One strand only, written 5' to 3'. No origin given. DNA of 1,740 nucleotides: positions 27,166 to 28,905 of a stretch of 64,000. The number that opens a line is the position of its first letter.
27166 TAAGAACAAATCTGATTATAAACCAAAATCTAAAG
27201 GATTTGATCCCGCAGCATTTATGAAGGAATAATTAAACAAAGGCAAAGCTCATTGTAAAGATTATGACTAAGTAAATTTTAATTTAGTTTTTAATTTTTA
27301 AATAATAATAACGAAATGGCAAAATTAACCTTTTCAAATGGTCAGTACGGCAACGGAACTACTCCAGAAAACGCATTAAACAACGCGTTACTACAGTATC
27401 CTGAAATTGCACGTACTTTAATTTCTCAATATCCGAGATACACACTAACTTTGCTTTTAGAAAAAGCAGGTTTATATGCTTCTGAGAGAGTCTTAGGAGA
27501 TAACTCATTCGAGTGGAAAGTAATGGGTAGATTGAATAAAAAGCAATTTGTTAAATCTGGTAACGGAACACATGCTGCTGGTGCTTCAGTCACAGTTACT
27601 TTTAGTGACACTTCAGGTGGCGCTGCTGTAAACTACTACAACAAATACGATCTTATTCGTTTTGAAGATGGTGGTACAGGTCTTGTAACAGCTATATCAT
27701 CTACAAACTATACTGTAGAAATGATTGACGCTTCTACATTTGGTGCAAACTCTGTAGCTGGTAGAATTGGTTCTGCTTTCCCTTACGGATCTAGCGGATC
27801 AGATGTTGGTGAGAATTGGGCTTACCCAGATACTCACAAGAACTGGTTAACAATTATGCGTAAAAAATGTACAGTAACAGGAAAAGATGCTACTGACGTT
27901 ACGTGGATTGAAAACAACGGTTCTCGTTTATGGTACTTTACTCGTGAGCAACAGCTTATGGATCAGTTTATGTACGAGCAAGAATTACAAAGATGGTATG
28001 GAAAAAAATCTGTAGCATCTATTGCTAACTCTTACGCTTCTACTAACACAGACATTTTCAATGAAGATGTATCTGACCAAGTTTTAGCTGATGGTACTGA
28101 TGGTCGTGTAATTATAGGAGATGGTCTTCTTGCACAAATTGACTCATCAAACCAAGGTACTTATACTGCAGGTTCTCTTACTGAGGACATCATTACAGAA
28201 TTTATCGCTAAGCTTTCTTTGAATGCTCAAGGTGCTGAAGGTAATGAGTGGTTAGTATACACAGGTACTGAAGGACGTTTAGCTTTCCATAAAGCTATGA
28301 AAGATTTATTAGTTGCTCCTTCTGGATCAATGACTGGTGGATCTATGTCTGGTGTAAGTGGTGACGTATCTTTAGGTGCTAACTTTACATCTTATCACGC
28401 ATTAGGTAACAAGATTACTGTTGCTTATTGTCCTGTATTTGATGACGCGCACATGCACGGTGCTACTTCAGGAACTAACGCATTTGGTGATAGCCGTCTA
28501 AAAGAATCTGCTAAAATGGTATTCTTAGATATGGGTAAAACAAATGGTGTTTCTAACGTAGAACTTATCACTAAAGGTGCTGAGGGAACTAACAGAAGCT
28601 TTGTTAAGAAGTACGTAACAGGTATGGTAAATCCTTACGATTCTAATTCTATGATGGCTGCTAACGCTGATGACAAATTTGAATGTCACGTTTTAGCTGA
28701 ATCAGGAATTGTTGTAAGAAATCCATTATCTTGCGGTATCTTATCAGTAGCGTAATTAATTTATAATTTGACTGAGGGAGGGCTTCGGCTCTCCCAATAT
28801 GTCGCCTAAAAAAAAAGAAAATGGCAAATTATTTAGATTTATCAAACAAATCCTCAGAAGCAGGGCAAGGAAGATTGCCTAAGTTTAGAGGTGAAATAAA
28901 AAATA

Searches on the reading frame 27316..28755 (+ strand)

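Call 26: search_protein_families(library=phrogs, proteins=[window:27316-28755:+], max_evalue=0.001)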
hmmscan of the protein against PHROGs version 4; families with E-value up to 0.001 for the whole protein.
window:27316-28755:+ (479 aa): 2 families
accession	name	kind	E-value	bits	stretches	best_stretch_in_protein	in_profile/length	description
phrog_11589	-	head and packaging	1.8e-30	106.8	1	135-478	162-492/495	major head protein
phrog_13704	-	head and packaging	6.6e-14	52.3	1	29-440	42-417/452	virion structural protein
